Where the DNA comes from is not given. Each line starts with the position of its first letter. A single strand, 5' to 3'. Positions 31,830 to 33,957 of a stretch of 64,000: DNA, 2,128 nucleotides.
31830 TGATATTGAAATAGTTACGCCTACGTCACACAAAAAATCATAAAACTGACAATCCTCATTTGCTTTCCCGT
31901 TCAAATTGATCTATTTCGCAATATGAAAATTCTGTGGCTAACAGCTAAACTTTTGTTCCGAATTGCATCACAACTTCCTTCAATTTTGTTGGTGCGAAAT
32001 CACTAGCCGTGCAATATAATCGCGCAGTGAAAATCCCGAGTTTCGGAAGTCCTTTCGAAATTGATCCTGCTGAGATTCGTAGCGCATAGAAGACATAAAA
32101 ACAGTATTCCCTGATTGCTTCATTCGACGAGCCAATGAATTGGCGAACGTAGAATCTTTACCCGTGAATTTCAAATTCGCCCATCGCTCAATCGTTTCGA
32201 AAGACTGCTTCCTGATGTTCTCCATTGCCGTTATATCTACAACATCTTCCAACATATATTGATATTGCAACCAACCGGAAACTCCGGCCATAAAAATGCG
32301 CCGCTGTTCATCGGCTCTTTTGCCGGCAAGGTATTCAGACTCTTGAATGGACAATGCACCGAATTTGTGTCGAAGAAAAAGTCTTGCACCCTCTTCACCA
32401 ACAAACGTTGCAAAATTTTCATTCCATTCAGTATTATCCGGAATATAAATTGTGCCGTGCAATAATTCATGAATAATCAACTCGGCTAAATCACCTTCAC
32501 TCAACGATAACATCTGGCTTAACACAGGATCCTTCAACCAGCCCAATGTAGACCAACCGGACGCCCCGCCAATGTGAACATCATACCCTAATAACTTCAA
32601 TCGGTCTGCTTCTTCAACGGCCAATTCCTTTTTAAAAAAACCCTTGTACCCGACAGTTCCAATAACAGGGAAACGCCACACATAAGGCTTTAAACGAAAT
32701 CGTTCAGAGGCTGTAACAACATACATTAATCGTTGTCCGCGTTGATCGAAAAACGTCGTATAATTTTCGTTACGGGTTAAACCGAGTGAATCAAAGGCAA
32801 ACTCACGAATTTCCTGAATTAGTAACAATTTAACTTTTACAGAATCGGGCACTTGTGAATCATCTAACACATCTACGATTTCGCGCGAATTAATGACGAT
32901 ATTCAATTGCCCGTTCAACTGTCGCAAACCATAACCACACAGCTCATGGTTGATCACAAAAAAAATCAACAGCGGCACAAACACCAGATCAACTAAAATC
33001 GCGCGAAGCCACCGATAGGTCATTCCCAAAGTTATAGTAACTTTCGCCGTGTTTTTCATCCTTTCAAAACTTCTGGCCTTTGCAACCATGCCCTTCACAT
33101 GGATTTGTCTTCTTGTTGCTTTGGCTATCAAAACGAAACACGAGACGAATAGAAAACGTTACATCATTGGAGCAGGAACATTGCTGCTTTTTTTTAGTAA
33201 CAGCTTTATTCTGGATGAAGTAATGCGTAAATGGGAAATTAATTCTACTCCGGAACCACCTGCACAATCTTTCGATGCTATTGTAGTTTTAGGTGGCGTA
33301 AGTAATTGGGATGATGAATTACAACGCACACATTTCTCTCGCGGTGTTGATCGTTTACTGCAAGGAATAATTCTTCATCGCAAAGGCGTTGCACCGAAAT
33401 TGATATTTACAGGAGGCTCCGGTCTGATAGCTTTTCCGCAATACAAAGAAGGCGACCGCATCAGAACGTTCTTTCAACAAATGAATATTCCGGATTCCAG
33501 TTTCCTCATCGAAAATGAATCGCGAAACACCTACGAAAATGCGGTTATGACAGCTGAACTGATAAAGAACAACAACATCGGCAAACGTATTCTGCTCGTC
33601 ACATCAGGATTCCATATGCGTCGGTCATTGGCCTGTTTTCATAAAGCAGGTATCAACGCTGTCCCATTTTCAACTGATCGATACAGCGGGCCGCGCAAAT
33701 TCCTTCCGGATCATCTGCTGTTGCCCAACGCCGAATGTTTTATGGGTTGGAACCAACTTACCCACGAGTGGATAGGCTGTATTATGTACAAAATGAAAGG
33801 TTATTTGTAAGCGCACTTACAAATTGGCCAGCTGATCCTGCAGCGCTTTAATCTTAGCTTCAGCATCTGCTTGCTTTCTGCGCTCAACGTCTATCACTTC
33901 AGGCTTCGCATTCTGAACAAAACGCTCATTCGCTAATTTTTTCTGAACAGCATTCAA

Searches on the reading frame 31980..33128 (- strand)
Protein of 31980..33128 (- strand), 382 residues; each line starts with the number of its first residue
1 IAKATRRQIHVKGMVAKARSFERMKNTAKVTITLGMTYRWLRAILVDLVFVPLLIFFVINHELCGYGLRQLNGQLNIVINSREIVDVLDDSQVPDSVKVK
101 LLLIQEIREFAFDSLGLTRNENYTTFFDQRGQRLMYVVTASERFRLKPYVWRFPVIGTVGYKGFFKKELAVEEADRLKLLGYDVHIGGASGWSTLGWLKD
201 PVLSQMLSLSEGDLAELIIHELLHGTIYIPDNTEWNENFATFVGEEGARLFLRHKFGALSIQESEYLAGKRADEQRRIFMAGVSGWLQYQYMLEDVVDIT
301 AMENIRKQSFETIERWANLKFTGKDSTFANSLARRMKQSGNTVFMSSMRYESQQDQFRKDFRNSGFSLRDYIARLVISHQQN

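Call 33: search_protein_families(library=pfam, proteins=[window:31980-33128:-])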
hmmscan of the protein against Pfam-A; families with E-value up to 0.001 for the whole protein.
window:31980-33128:- (382 aa): 1 family
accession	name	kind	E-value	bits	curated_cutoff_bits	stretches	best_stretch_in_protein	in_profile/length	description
PF10023.15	Aminopep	-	8.5e-70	236.1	25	1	65-374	1-306/322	Putative aminopeptidase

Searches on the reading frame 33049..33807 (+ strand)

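Call 33: search_protein_families(library=pfam, proteins=[window:33049-33807:+])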
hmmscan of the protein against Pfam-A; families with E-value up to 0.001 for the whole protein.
window:33049-33807:+ (253 aa): 1 family
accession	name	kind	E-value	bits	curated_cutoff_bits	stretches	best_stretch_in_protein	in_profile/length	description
PF02698.23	DUF218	-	2.3e-29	102.4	27.6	1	76-243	1-133/133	DUF218 domain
